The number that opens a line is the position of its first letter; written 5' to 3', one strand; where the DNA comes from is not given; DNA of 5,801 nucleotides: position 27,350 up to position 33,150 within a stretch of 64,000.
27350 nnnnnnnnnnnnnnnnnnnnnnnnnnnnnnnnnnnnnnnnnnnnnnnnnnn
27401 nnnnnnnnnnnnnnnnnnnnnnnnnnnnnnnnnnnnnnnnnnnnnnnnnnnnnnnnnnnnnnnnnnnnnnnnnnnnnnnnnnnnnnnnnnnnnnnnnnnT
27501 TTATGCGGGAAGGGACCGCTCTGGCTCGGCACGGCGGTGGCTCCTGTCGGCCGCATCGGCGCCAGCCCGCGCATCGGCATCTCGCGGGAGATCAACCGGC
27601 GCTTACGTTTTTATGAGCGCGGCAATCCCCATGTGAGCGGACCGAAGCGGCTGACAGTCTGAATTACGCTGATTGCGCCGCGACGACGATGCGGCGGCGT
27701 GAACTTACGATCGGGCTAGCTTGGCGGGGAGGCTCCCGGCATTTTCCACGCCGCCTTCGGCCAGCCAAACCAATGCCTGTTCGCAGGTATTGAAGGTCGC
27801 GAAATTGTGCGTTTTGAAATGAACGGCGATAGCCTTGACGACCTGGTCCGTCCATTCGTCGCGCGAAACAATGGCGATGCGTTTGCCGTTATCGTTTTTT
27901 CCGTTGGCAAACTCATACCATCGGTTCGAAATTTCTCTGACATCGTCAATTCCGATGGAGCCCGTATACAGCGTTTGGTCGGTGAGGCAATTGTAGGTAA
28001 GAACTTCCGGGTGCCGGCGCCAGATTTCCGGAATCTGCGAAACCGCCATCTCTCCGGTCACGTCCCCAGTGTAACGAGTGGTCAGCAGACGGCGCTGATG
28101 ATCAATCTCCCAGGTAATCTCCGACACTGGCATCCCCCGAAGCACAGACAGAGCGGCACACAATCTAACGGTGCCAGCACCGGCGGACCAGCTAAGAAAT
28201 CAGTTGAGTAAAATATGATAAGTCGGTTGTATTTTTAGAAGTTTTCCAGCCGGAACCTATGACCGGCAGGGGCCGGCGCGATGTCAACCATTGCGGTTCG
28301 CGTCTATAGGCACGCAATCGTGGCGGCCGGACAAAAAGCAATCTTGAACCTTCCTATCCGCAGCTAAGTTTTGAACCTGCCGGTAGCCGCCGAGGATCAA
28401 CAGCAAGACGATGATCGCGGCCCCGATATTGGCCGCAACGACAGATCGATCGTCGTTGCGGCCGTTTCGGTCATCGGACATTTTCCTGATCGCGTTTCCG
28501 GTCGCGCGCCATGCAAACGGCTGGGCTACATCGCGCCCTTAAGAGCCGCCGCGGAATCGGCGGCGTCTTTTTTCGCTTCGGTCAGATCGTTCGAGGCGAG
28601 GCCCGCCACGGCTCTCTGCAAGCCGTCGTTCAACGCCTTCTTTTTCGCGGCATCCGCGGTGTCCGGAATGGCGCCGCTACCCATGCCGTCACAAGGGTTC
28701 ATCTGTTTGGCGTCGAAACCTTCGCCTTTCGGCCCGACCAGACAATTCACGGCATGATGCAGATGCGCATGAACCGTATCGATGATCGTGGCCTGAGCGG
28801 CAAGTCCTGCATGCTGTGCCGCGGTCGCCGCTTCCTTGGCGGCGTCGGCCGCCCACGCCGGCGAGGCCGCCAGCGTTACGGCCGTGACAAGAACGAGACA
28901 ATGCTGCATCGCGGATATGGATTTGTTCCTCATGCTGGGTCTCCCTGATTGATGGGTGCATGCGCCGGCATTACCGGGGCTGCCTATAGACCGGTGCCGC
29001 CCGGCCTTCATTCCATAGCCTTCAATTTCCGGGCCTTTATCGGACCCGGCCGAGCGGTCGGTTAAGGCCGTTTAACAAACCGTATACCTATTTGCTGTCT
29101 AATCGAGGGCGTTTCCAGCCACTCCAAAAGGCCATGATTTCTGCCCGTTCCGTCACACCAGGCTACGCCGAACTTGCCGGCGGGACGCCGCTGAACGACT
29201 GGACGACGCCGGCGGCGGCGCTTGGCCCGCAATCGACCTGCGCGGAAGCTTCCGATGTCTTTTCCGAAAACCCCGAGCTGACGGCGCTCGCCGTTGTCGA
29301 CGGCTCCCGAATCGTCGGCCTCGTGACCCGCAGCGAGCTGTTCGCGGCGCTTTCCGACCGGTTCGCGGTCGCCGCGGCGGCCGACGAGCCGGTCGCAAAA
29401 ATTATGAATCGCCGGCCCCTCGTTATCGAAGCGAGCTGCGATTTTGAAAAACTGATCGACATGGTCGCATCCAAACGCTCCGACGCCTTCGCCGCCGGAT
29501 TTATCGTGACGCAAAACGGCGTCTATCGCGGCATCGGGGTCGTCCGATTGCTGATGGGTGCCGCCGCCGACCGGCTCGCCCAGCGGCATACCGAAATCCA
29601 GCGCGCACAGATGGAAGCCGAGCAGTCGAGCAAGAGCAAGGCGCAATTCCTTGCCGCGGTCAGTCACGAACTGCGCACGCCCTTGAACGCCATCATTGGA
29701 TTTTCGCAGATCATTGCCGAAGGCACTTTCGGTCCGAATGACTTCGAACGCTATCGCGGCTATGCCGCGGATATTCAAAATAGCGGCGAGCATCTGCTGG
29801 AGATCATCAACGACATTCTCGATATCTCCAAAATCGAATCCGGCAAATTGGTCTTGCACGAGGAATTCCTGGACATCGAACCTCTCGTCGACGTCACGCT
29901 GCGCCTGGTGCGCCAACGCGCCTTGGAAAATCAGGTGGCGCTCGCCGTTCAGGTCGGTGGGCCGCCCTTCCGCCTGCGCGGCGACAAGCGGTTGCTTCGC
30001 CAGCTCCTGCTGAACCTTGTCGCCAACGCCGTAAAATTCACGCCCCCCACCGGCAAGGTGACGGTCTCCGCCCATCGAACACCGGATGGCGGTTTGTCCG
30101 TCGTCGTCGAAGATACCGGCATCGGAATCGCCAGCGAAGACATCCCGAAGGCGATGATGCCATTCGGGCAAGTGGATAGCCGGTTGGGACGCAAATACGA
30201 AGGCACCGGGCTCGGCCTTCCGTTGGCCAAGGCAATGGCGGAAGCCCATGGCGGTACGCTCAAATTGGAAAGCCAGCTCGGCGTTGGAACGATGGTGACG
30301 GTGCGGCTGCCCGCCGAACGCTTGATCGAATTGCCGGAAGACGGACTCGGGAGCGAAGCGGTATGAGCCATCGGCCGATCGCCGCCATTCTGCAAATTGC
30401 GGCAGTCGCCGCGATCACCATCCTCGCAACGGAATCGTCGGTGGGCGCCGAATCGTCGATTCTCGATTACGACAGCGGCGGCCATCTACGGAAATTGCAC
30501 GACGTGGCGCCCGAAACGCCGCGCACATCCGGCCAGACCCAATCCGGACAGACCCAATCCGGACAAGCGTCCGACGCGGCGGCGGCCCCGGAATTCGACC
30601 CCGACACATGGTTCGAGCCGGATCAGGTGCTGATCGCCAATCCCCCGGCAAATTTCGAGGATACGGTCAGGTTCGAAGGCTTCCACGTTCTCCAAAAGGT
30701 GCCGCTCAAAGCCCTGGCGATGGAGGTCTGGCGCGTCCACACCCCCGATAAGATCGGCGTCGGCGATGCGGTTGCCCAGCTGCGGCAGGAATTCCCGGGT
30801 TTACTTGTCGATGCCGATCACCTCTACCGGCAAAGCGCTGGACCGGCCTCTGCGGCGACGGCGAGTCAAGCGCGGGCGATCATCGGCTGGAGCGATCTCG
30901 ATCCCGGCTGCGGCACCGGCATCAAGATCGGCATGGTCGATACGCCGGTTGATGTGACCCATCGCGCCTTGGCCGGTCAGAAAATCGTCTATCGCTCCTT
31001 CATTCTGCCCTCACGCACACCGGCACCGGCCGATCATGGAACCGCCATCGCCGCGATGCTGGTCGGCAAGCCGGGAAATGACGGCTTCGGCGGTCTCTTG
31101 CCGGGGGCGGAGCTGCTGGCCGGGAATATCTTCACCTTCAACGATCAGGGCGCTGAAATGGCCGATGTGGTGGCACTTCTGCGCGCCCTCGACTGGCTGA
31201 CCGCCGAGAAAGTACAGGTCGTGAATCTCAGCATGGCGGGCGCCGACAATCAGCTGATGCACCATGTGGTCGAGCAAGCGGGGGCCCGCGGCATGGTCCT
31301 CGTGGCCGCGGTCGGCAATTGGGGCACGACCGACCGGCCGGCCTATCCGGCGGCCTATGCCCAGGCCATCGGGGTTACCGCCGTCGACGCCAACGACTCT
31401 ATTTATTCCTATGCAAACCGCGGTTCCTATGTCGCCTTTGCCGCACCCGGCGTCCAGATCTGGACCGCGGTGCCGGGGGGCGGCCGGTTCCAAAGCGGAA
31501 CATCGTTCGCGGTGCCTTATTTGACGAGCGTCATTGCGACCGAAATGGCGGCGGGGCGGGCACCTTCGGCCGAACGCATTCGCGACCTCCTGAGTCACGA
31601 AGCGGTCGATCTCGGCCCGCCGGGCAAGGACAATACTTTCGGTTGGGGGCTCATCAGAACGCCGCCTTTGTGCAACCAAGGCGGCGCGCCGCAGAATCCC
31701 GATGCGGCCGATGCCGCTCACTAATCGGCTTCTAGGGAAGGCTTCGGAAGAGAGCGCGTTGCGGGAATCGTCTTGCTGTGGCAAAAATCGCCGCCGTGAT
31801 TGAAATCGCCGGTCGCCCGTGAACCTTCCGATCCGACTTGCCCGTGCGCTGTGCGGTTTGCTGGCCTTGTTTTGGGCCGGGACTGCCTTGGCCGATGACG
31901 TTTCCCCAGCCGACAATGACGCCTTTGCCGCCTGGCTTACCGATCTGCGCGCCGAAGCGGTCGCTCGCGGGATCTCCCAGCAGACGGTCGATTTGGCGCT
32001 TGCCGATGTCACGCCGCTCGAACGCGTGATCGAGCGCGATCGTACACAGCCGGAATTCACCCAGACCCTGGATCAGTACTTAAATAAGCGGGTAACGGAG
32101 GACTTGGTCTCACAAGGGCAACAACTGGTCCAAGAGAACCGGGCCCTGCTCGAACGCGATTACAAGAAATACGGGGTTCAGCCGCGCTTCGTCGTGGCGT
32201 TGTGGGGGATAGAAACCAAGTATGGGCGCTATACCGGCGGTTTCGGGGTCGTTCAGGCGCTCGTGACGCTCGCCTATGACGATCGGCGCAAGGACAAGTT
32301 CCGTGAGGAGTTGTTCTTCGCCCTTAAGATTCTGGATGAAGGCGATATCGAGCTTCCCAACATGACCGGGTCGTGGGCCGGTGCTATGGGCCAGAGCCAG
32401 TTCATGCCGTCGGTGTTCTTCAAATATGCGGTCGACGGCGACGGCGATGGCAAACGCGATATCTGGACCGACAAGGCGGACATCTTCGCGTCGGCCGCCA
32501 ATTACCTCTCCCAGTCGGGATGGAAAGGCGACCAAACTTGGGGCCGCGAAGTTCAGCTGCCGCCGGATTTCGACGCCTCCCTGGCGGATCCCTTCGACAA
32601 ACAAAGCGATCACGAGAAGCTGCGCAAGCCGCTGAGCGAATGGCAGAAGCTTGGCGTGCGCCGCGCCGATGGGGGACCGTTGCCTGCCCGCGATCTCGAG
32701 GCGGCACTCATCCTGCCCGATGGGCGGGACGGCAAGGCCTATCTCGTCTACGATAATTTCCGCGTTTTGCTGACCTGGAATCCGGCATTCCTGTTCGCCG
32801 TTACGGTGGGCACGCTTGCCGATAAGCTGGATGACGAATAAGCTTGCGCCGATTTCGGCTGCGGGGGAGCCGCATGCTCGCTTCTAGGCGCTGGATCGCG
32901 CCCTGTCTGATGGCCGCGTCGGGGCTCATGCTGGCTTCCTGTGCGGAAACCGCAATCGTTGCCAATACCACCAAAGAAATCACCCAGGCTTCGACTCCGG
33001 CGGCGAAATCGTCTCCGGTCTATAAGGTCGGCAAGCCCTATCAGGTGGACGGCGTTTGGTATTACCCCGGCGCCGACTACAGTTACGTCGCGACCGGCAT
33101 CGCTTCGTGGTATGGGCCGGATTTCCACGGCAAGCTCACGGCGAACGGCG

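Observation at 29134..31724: Cytoplasmic CBS-sensor histidine kinase translationally coupled to a secreted subtilisin-like S8 peptidase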

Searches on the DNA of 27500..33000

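Call 63: search_rna_families(source=window, start=27500, end=33000, threshold=gathering)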
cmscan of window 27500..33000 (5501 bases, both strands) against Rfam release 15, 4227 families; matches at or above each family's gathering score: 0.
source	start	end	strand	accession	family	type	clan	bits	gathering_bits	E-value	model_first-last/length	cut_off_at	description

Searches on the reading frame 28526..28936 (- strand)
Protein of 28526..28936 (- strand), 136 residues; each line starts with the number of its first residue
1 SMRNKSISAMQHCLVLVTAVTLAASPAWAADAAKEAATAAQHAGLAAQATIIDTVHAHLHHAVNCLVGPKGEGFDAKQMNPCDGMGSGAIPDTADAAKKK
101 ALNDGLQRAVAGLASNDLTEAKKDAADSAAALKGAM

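Call 3: search_protein_families(library=pfam, proteins=[window:28526-28936:-], max_evalue=0.01)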
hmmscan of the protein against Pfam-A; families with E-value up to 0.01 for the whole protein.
window:28526-28936:- (136 aa): 0 families

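Call 4: search_protein_families(library=ncbifam, proteins=[window:28526-28936:-], max_evalue=0.01)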
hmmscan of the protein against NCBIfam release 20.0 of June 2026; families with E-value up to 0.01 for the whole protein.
window:28526-28936:- (136 aa): 0 families

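Call 25: search_protein_families(library=pfam, proteins=[window:28526-28936:-], max_evalue=10)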
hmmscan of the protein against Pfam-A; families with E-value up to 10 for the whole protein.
window:28526-28936:- (136 aa): 0 families

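Call 60: find_homologous_proteins(query=window:28526-28933:-)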
Query window:28526-28933:- (135 aa): 390 proteins with E <= 0.001 among 512 candidates; the best 120 are listed.
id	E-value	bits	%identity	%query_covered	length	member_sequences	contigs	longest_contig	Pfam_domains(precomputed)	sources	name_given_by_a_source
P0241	1.9e-75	269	98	100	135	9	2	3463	-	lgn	-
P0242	8.9e-70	251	90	100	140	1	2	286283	-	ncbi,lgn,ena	ncbi:MAG: hypothetical protein WAN51_07150 [Alphaproteobacteria bacterium]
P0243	1.6e-65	237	86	99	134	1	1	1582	-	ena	-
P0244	1.2e-63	231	86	99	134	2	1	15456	-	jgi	-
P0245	6.7e-45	170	66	99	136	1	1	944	-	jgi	-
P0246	3.2e-43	165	77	76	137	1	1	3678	-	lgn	-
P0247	9.4e-43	163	65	100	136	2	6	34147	-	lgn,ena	-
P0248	3.5e-42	162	75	81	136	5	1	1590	-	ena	-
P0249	4.9e-42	161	73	84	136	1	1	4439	-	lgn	-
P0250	2.3e-41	159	70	81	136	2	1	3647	-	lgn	-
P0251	2.3e-40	156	73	81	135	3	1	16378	-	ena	-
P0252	3.3e-38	149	73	63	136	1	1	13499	-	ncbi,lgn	ncbi:MAG: hypothetical protein WCF16_03720 [Alphaproteobacteria bacterium]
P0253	7.9e-37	144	66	71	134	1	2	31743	-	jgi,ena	-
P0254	2.9e-36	142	65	81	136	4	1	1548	-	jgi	jgi:hypothetical protein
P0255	4.2e-36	142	62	70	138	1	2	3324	-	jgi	jgi:hypothetical protein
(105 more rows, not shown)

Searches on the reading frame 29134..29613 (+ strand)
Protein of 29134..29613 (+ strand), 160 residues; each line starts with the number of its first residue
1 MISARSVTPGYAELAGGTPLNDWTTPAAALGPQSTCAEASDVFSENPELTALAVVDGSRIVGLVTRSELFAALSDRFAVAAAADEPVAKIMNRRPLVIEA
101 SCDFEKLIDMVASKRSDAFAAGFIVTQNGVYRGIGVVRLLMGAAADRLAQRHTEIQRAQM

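Call 25: search_protein_families(library=pfam, proteins=[window:29134-29613:+], max_evalue=10)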
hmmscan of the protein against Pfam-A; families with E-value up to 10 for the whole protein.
window:29134-29613:+ (160 aa): 2 families
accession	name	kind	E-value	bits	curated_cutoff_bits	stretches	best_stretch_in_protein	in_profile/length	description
PF00571.33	CBS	-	4.2e-09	37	24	2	24-74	6-56/57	CBS domain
PF21575.2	DsbA_N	-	0.11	12.9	27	1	6-42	22-58/61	DsbA, N-terminal domain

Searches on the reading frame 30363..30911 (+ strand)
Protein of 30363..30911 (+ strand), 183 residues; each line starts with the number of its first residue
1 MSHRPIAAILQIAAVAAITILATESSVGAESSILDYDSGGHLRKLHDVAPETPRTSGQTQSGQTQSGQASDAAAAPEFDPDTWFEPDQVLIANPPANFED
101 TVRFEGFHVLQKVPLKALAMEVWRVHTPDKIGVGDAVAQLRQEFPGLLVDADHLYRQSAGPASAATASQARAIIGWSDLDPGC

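Call 25: search_protein_families(library=pfam, proteins=[window:30363-30911:+], max_evalue=10)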
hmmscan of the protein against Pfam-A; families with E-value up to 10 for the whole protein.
window:30363-30911:+ (183 aa): 0 families
